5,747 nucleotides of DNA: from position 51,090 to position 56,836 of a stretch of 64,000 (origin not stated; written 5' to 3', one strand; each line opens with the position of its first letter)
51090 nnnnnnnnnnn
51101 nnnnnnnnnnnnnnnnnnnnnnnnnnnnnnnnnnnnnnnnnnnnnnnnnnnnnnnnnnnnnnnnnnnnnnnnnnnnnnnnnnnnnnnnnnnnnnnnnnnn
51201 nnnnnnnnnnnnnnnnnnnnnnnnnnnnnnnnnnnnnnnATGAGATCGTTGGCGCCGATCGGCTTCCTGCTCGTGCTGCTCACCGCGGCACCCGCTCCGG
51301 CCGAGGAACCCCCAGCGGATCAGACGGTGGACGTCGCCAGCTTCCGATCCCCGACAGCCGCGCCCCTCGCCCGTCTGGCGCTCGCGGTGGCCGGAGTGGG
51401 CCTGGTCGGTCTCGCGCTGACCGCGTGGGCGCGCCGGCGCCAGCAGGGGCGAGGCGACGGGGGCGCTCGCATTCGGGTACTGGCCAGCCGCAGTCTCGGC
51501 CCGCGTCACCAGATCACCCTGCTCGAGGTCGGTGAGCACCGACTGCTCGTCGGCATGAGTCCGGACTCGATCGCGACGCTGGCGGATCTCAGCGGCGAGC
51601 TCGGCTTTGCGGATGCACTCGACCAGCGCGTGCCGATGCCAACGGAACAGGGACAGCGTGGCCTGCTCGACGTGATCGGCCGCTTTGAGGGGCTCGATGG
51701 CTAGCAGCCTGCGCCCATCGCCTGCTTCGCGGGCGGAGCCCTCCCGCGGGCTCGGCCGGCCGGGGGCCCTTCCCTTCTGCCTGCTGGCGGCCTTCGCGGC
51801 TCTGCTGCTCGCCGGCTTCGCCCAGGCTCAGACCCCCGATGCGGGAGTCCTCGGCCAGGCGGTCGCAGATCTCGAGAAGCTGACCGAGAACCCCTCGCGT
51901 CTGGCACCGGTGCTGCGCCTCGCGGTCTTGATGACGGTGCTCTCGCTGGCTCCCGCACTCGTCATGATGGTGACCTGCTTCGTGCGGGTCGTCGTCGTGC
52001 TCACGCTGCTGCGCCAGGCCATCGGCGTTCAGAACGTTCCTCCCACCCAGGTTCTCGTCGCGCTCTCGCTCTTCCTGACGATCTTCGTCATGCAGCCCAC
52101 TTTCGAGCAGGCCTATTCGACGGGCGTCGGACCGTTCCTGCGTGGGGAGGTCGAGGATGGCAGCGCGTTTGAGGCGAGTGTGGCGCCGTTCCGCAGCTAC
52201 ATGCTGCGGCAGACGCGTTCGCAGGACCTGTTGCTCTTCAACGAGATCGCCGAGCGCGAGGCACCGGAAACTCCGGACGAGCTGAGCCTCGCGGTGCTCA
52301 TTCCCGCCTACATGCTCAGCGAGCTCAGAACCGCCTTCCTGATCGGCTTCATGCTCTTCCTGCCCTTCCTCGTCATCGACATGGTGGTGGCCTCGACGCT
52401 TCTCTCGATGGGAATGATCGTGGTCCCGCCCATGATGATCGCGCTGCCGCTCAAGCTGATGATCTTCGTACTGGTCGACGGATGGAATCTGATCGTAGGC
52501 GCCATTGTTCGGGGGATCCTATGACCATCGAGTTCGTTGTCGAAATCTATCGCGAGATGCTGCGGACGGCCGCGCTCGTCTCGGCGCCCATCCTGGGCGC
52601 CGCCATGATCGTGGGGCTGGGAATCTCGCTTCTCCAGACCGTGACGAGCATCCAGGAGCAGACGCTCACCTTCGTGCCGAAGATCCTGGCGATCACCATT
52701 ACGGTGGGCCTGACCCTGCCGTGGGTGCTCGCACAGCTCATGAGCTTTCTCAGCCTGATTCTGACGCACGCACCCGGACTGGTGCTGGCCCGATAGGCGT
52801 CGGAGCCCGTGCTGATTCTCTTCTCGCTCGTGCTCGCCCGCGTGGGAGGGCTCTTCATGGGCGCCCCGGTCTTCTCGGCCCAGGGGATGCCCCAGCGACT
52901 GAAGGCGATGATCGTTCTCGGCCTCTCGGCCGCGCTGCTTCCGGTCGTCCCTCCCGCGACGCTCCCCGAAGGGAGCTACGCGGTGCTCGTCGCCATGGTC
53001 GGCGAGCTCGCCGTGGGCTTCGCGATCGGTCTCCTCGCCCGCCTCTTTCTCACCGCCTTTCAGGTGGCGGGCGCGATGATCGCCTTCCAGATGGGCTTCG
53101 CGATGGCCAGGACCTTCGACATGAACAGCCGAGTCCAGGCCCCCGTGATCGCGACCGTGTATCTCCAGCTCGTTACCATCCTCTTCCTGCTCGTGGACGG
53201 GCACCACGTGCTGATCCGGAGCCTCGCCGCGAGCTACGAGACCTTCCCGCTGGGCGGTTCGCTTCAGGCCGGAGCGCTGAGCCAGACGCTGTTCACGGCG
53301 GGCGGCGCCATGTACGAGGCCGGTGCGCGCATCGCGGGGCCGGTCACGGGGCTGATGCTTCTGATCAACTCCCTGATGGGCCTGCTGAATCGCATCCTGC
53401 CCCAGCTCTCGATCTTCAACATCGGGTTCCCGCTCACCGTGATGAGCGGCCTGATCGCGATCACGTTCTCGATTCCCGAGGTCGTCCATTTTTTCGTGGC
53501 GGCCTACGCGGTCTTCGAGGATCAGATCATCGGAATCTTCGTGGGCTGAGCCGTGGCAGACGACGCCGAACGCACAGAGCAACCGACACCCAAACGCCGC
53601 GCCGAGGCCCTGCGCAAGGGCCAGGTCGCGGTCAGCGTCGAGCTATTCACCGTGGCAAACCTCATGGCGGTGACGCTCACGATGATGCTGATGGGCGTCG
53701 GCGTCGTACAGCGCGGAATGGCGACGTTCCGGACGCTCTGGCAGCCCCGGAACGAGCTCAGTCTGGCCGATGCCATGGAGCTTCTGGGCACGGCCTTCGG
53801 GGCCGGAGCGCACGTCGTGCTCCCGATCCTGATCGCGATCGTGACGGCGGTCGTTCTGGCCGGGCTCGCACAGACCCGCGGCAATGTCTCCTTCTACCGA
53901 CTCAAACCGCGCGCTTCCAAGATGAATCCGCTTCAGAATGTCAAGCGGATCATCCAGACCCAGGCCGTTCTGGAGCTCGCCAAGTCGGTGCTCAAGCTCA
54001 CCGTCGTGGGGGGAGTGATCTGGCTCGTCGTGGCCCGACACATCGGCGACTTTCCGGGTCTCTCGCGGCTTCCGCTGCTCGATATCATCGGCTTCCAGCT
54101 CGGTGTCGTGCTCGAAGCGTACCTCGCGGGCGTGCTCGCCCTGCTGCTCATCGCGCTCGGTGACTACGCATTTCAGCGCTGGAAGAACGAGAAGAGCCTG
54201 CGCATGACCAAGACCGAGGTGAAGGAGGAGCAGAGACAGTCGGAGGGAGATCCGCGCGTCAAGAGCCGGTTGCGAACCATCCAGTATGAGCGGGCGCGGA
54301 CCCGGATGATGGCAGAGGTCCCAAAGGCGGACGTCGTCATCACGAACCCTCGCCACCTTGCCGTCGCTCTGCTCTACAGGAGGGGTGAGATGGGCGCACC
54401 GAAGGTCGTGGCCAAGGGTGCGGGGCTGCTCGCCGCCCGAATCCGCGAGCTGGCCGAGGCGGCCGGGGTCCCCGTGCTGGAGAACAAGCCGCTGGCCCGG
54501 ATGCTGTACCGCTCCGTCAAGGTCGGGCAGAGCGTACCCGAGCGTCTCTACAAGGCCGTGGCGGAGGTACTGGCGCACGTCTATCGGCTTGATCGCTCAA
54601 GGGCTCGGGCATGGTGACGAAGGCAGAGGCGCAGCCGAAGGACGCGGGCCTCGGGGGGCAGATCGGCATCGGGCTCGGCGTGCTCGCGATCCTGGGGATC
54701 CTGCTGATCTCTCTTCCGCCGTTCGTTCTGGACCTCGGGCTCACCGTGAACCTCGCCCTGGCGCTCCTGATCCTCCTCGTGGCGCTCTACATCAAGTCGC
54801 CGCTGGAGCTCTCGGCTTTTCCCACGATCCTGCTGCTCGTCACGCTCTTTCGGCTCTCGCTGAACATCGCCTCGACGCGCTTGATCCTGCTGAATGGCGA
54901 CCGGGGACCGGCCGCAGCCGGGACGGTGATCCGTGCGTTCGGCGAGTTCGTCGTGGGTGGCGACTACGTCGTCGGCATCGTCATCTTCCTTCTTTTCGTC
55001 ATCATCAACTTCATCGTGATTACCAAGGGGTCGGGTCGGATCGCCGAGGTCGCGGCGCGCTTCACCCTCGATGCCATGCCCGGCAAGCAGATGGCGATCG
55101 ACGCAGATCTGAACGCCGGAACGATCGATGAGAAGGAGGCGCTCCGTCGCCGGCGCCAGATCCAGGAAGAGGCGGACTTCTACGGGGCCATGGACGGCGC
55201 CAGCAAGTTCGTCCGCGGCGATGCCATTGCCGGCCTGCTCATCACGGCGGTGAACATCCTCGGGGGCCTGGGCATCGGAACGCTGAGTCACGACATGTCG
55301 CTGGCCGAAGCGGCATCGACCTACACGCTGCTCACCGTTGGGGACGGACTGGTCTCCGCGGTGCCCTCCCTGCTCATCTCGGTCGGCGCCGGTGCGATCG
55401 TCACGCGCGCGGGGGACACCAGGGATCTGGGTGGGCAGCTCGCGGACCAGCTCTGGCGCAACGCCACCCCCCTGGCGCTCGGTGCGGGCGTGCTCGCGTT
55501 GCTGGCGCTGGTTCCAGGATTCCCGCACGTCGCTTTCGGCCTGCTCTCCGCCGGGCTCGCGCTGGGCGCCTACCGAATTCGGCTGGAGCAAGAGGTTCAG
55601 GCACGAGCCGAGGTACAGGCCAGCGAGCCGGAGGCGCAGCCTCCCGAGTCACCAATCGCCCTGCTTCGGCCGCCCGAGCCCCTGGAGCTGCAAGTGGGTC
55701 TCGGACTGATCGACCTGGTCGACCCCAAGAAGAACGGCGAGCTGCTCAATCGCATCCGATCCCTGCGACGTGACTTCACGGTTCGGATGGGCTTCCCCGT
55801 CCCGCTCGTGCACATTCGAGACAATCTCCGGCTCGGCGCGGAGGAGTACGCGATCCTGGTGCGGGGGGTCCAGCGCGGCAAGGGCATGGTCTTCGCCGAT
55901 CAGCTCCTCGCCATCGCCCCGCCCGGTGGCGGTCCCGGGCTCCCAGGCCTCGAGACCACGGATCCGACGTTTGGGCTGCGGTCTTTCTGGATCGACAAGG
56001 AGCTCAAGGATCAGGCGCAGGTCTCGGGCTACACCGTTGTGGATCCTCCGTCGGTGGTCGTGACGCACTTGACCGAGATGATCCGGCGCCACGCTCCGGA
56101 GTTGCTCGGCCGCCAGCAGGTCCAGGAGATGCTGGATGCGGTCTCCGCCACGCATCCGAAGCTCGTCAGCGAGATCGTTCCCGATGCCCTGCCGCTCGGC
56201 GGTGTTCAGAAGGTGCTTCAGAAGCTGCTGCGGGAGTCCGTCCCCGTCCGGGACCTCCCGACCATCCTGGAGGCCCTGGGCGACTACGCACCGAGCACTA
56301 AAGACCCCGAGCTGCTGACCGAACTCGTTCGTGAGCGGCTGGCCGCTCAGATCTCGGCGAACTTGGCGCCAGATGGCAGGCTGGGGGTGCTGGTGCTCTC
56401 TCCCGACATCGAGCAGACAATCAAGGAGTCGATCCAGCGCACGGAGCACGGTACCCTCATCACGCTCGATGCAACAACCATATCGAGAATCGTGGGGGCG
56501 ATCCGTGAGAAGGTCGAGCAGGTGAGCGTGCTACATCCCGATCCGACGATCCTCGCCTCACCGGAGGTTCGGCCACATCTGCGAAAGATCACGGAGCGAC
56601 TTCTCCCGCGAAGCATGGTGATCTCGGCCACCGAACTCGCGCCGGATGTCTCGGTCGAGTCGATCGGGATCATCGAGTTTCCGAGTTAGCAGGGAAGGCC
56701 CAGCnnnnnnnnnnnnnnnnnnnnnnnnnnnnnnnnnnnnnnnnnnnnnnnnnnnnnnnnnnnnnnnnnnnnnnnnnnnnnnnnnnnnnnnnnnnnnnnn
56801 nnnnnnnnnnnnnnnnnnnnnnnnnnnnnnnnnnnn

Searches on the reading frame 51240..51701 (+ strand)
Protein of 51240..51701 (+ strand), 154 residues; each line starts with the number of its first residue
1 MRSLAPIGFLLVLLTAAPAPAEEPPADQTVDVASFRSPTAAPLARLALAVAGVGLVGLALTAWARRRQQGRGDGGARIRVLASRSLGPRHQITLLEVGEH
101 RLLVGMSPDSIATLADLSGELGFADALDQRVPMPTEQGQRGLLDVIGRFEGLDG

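Call 63: search_protein_families(library=pfam, proteins=[window:51240-51701:+], max_evalue=0.0001)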
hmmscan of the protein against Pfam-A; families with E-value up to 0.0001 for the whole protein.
window:51240-51701:+ (154 aa): 1 family
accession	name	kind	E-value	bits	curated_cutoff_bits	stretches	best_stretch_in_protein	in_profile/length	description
PF04347.18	FliO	-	1.4e-12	48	22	1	65-118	3-62/91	Flagellar biosynthesis protein, FliO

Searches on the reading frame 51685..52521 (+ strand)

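Call 64: search_protein_families(library=pfam, proteins=[window:51685-52521:+], max_evalue=0.0001)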
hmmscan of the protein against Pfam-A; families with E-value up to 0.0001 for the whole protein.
window:51685-52521:+ (279 aa): 1 family
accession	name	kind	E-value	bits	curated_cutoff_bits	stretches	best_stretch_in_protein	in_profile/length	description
PF00813.25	FliP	-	6.4e-75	251.7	26.9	1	82-273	1-190/191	FliP family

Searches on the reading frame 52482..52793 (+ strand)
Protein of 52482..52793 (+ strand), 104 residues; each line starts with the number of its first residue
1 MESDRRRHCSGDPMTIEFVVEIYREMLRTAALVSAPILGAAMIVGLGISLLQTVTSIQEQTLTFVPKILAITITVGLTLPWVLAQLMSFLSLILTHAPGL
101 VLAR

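Call 64: search_protein_families(library=pfam, proteins=[window:52482-52793:+], max_evalue=0.0001)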
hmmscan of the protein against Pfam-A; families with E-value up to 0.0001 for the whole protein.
window:52482-52793:+ (104 aa): 1 family
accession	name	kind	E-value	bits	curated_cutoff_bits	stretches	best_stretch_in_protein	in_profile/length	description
PF01313.24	Bac_export_3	-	1.5e-26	92.6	25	1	19-90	2-73/74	Bacterial export proteins, family 3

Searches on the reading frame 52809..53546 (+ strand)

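Call 64: search_protein_families(library=pfam, proteins=[window:52809-53546:+], max_evalue=0.0001)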
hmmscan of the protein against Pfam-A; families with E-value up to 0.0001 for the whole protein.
window:52809-53546:+ (246 aa): 1 family
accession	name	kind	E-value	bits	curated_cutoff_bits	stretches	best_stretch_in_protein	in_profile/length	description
PF01311.25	Bac_export_1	-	9.1e-58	196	27.8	1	3-231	2-225/230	Bacterial export proteins, family 1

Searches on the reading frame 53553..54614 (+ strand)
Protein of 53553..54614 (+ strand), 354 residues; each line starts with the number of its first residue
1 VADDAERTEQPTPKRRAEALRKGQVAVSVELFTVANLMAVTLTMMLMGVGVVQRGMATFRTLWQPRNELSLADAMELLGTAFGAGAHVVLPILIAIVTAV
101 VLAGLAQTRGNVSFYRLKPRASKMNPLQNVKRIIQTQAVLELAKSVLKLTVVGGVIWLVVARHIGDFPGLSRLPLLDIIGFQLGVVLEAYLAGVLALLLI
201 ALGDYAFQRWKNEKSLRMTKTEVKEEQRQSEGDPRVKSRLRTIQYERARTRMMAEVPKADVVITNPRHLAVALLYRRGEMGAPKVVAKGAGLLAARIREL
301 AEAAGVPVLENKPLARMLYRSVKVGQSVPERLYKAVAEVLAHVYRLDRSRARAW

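Call 64: search_protein_families(library=pfam, proteins=[window:53553-54614:+], max_evalue=0.0001)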
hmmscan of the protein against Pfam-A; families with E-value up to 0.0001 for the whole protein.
window:53553-54614:+ (354 aa): 1 family
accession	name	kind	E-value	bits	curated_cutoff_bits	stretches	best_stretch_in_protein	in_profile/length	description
PF01312.24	Bac_export_2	-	5.5e-115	384.6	24.4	1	6-343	2-335/335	FlhB HrpN YscU SpaS Family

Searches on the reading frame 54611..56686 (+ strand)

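Call 64: search_protein_families(library=pfam, proteins=[window:54611-56686:+], max_evalue=0.0001)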
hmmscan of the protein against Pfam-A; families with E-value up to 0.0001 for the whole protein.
window:54611-56686:+ (692 aa): 1 family
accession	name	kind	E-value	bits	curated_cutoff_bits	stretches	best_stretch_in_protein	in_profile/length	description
PF00771.25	FHIPEP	-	1e-256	854.1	29.1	1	27-680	1-656/657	FHIPEP family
